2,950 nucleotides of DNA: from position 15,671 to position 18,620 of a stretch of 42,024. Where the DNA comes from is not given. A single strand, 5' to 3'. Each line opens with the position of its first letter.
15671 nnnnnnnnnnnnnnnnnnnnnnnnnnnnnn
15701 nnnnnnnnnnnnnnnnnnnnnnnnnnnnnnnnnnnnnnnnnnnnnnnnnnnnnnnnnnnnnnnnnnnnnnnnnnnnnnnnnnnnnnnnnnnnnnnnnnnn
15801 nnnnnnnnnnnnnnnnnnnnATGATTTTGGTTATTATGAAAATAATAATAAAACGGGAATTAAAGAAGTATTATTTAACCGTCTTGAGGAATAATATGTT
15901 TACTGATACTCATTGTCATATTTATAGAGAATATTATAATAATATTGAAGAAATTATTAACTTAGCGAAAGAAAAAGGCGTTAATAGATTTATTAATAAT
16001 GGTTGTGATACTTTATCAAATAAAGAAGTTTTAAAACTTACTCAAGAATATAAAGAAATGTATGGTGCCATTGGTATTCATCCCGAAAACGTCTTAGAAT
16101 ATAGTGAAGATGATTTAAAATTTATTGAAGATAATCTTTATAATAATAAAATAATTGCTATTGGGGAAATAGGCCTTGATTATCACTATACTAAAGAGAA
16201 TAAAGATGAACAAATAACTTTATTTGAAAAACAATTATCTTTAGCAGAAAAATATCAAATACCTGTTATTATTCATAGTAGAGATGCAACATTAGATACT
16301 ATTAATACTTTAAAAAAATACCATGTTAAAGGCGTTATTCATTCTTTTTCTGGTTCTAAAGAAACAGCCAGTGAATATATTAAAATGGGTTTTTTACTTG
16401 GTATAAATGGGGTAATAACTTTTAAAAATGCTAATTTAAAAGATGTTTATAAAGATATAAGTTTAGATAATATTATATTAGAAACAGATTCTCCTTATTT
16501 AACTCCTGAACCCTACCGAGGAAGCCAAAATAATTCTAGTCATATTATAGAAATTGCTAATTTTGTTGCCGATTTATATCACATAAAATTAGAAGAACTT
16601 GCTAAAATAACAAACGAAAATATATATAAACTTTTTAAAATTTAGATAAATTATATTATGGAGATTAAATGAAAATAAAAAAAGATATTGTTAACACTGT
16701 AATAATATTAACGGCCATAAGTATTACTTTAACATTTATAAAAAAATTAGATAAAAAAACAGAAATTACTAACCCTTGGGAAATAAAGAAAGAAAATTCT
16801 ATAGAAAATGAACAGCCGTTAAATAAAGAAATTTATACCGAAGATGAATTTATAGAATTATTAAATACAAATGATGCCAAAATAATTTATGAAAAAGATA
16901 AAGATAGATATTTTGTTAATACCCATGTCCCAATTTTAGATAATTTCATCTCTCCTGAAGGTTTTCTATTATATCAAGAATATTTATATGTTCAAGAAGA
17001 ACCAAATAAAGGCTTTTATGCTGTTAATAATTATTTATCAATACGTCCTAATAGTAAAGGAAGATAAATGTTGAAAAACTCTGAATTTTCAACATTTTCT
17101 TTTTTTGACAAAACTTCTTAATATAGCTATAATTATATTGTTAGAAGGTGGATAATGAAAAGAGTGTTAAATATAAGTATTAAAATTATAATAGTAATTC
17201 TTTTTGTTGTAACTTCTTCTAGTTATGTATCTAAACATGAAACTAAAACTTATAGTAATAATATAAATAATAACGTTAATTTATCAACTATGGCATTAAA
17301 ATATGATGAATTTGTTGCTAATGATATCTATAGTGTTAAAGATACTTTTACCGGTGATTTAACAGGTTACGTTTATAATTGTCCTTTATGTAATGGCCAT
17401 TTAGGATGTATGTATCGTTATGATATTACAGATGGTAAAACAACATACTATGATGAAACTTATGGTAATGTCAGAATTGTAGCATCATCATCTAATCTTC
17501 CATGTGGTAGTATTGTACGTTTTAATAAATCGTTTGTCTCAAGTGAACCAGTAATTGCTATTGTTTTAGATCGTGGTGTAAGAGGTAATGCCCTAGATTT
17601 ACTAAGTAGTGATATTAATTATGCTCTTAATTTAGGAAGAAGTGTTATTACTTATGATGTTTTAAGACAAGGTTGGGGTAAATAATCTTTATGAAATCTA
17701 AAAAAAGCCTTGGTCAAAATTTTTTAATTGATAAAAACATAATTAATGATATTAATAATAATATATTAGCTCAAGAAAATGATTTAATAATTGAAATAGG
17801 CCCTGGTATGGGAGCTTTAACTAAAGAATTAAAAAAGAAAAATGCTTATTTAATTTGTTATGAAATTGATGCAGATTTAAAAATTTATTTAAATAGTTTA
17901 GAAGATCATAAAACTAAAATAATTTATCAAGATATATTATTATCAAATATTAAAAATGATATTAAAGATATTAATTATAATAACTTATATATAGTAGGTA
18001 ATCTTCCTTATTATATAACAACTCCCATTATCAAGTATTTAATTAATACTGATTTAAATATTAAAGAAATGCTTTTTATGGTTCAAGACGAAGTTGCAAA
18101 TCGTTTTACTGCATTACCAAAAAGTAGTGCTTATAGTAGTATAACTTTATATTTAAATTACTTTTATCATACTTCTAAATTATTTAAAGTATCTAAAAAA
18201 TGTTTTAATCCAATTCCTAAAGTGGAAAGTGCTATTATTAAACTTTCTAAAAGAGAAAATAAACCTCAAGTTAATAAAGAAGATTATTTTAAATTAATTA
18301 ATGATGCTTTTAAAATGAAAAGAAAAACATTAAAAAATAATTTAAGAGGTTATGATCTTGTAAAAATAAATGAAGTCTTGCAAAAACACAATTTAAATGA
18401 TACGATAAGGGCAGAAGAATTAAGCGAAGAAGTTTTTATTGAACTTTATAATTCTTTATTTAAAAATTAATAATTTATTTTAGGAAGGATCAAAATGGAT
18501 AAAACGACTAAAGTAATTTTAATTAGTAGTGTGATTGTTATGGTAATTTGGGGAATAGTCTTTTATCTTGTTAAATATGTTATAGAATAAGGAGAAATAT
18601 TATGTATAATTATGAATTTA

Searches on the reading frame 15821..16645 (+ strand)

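Call 102: search_protein_families(library=pfam, proteins=[window:15821-16645:+], max_evalue=0.00001)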
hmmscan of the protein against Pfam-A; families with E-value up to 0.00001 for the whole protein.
window:15821-16645:+ (274 aa): 1 family
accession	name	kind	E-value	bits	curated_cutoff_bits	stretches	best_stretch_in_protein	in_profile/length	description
PF01026.27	TatD_DNase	-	4.1e-76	256.2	27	1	28-273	1-253/253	TatD related DNase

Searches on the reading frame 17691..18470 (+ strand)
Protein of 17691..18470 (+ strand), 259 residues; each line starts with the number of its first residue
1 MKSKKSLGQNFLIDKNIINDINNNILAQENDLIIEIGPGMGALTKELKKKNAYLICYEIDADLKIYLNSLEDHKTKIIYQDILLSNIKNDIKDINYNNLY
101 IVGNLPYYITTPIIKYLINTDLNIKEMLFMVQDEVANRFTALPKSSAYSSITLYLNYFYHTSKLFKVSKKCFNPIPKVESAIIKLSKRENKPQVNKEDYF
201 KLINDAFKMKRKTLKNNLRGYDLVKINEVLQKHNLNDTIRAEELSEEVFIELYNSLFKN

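Call 102: search_protein_families(library=pfam, proteins=[window:17691-18470:+], max_evalue=0.00001)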
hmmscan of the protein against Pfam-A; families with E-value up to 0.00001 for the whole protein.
window:17691-18470:+ (259 aa): 1 family
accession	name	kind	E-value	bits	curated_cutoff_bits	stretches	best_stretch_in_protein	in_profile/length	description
PF00398.26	RrnaAD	-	1.3e-54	185.5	24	1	2-256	3-261/263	Ribosomal RNA adenine dimethylase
